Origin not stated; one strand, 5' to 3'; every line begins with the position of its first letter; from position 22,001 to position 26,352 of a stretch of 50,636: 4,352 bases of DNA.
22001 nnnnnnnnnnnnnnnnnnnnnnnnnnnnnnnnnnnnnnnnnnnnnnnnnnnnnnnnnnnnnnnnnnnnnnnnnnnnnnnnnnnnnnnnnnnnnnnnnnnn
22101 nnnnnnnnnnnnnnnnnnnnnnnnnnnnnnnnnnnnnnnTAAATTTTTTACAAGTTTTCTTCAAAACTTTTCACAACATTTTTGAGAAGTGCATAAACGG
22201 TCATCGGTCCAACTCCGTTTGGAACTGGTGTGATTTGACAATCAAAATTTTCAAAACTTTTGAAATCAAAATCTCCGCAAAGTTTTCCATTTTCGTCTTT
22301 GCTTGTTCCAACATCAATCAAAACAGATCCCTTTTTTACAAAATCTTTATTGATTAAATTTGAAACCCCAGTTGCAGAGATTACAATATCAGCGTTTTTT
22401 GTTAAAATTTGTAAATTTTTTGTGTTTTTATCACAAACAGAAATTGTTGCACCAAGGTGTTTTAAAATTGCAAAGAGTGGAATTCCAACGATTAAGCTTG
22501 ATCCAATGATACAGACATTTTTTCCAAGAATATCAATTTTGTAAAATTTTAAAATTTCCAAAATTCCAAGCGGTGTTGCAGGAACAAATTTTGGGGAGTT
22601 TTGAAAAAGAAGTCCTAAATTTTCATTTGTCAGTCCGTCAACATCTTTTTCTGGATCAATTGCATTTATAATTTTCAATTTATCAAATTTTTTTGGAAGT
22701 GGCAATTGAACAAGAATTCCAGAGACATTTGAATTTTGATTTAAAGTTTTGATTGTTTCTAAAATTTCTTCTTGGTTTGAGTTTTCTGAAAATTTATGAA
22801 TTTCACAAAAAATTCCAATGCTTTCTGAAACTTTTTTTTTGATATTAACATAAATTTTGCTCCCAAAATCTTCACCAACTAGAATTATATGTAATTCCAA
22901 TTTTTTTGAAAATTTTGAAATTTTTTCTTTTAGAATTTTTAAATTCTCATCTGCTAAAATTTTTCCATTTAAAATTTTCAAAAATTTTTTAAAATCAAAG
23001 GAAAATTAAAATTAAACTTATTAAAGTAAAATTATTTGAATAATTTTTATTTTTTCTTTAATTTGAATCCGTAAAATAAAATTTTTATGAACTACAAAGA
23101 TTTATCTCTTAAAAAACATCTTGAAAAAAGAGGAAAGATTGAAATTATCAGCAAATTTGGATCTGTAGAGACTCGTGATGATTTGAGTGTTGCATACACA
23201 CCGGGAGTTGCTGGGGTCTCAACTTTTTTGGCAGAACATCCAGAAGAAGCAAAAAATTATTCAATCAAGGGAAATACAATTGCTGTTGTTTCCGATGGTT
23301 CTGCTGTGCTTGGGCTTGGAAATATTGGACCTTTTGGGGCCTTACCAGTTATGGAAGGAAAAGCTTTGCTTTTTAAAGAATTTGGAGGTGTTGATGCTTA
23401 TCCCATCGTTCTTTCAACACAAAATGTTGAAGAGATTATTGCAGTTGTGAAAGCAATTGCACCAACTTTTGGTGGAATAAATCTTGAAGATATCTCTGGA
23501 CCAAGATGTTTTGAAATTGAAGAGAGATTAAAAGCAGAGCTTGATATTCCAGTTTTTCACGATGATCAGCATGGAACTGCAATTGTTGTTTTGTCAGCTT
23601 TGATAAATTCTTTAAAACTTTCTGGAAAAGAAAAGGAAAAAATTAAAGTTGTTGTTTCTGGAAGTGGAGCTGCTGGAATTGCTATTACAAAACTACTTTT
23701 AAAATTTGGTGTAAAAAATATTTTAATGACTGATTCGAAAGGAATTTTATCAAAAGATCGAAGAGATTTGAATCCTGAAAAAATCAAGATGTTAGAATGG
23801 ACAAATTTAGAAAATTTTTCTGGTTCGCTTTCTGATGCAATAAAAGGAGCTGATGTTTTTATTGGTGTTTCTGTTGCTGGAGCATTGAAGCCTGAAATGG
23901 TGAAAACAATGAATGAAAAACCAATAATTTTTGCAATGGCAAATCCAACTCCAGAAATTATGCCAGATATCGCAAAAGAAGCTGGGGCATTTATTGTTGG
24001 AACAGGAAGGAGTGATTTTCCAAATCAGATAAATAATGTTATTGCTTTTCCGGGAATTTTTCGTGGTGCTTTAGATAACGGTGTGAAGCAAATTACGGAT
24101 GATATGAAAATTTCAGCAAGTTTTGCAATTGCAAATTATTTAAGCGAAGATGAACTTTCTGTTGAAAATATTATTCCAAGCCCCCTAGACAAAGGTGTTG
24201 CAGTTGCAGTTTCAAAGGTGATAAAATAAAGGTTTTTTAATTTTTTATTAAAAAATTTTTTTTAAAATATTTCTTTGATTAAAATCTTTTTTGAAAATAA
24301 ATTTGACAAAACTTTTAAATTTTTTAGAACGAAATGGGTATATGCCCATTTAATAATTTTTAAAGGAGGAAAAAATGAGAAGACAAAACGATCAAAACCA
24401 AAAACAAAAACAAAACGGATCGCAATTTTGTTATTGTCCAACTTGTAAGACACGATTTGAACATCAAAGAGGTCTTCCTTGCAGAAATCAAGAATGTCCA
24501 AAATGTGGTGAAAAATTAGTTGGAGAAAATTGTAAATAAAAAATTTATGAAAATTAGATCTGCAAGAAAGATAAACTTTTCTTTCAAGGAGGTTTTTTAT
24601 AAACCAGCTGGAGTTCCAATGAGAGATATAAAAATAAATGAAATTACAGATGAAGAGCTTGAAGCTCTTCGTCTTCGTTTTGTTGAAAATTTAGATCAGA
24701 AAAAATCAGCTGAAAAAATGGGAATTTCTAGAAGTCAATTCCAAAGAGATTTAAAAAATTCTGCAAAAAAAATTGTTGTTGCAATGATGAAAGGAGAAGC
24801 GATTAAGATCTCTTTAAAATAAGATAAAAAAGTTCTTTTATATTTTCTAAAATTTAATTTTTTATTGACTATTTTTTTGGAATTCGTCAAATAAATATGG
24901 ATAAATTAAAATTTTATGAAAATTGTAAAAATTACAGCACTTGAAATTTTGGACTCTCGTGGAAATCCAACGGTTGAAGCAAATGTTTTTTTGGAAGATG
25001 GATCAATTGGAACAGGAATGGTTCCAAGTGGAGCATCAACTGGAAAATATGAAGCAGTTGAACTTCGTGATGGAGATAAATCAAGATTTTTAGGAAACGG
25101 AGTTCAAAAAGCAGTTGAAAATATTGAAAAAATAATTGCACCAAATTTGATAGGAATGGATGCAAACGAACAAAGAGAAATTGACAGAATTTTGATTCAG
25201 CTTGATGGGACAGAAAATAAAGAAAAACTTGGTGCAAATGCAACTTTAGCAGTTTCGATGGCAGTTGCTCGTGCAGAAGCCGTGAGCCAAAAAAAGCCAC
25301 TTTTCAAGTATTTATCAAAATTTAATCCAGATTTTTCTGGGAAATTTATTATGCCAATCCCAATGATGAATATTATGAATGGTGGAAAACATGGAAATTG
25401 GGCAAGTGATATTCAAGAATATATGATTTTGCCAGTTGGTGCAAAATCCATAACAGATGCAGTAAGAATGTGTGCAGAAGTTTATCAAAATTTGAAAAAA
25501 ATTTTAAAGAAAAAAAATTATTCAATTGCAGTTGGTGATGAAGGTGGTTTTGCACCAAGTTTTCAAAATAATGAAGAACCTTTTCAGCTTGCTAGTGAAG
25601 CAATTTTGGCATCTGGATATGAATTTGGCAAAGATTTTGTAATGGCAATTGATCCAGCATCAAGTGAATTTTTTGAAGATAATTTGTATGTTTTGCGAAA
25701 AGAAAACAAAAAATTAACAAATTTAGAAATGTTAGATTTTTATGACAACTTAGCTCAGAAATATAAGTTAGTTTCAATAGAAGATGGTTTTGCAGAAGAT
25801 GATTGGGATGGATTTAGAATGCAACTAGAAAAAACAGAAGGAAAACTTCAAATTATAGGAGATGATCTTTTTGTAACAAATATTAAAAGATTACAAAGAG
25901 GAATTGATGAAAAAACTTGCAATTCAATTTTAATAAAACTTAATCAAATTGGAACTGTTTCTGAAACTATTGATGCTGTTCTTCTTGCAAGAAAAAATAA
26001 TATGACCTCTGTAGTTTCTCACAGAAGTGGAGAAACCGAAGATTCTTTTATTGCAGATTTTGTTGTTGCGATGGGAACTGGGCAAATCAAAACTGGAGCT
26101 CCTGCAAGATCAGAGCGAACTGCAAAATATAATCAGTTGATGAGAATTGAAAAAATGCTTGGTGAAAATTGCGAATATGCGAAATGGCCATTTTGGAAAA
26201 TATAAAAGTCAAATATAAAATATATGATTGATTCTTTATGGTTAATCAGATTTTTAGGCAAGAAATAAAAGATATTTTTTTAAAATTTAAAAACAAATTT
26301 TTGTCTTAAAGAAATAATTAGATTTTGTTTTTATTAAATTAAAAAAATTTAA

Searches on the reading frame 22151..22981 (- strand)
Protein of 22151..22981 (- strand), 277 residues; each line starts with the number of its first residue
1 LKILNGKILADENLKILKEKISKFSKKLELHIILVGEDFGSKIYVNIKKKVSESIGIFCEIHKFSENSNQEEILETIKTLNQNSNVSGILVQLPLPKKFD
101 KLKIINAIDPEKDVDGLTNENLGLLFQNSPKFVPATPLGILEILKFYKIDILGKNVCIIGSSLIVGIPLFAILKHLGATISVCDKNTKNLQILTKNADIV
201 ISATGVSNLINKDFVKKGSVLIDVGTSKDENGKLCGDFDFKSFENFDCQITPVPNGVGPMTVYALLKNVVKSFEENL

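Call 67: search_protein_families(library=pfam, proteins=[window:22151-22981:-], max_evalue=0.1)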
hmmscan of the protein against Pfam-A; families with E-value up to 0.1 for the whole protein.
window:22151-22981:- (277 aa): 4 families
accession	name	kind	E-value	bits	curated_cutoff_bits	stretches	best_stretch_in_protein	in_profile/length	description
PF02882.25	THF_DHG_CYH_C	-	1.4e-54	184.2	27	1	119-275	2-158/160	Tetrahydrofolate dehydrogenase/cyclohydrolase, NAD(P)-binding domain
PF00763.28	THF_DHG_CYH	-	1.2e-32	113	32.8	1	4-115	1-115/115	Tetrahydrofolate dehydrogenase/cyclohydrolase, catalytic domain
PF03721.20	UDPG_MGDP_dh_N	-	0.017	15.1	27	1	155-214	2-59/187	UDP-glucose/GDP-mannose dehydrogenase family, NAD binding domain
PF01262.27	AlaDh_PNT_C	-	0.024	14.5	23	1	176-226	71-130/214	Alanine dehydrogenase/PNT, C-terminal domain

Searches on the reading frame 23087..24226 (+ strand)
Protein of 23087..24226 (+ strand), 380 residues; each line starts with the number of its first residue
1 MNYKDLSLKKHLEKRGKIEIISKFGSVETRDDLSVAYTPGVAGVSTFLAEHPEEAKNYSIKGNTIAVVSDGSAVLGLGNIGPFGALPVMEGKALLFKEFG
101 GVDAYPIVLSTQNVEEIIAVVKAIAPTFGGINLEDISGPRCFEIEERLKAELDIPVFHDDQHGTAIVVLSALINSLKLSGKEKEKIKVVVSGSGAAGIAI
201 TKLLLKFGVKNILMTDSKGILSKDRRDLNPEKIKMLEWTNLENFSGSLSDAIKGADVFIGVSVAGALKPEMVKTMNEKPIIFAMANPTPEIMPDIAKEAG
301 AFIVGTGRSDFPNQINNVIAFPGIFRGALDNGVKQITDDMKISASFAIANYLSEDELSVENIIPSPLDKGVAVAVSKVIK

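Call 67: search_protein_families(library=pfam, proteins=[window:23087-24226:+], max_evalue=0.1)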
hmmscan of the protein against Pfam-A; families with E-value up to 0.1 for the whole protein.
window:23087-24226:+ (380 aa): 5 families
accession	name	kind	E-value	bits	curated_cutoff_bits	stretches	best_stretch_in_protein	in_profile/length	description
PF00390.24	malic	-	3.8e-27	95.7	23.1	1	28-149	15-182/182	Malic enzyme, N-terminal domain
PF03949.21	Malic_M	-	1e-25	91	23.5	1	163-365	3-238/258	Malic enzyme, NAD binding domain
PF00208.27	ELFV_dehydrog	-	3.7e-05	24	23.4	1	168-235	14-81/241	Glutamate/Leucine/Phenylalanine/Valine dehydrogenase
PF00899.27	ThiF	-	0.0057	16.3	28.1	1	184-217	19-52/238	ThiF family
PF01262.27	AlaDh_PNT_C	-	0.0098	15.8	23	1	184-276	27-120/214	Alanine dehydrogenase/PNT, C-terminal domain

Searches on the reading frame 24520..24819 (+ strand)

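Call 67: search_protein_families(library=pfam, proteins=[window:24520-24819:+], max_evalue=0.1)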
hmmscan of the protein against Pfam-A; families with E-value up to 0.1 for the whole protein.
window:24520-24819:+ (100 aa): 7 families
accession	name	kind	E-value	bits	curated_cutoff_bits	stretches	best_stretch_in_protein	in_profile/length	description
PF02001.22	DUF134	-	1.3e-13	51.7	27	1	12-96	7-89/98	Protein of unknown function DUF134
PF04545.22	Sigma70_r4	-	0.00016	21.6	24.1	1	40-72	3-35/50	Sigma-70, region 4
PF16264.11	SatD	-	0.0021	18.2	29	1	53-87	167-201/211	SatD family (SatD)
PF04967.18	HTH_10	-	0.0027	17.9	23.1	1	64-86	30-52/53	HTH DNA binding domain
PF08281.18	Sigma70_r4_2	-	0.003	17.6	25.7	1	39-84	8-53/54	Sigma-70, region 4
PF16273.10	NuDC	-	0.0053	17.7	30.2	1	38-69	8-35/66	Nuclear distribution C domain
PF04120.17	Iron_permease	-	0.015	15.5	25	1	13-68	66-121/128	Low affinity iron permease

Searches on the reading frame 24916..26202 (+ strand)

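Call 67: search_protein_families(library=pfam, proteins=[window:24916-26202:+], max_evalue=0.1)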
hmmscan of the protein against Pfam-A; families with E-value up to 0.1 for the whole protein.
window:24916-26202:+ (429 aa): 4 families
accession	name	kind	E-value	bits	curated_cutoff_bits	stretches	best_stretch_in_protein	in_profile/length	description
PF00113.28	Enolase_C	-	1.3e-114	382.9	21.5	1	144-422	2-288/296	Enolase, C-terminal TIM barrel domain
PF03952.21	Enolase_N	-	2.4e-58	196.4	35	1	3-133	1-131/131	Enolase, N-terminal domain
PF07476.17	MAAL_C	-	1e-06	28.6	27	1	300-389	129-217/249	Methylaspartate ammonia-lyase C-terminus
PF13378.12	MR_MLE_C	-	0.005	17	29.4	1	267-367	55-152/219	Enolase C-terminal domain-like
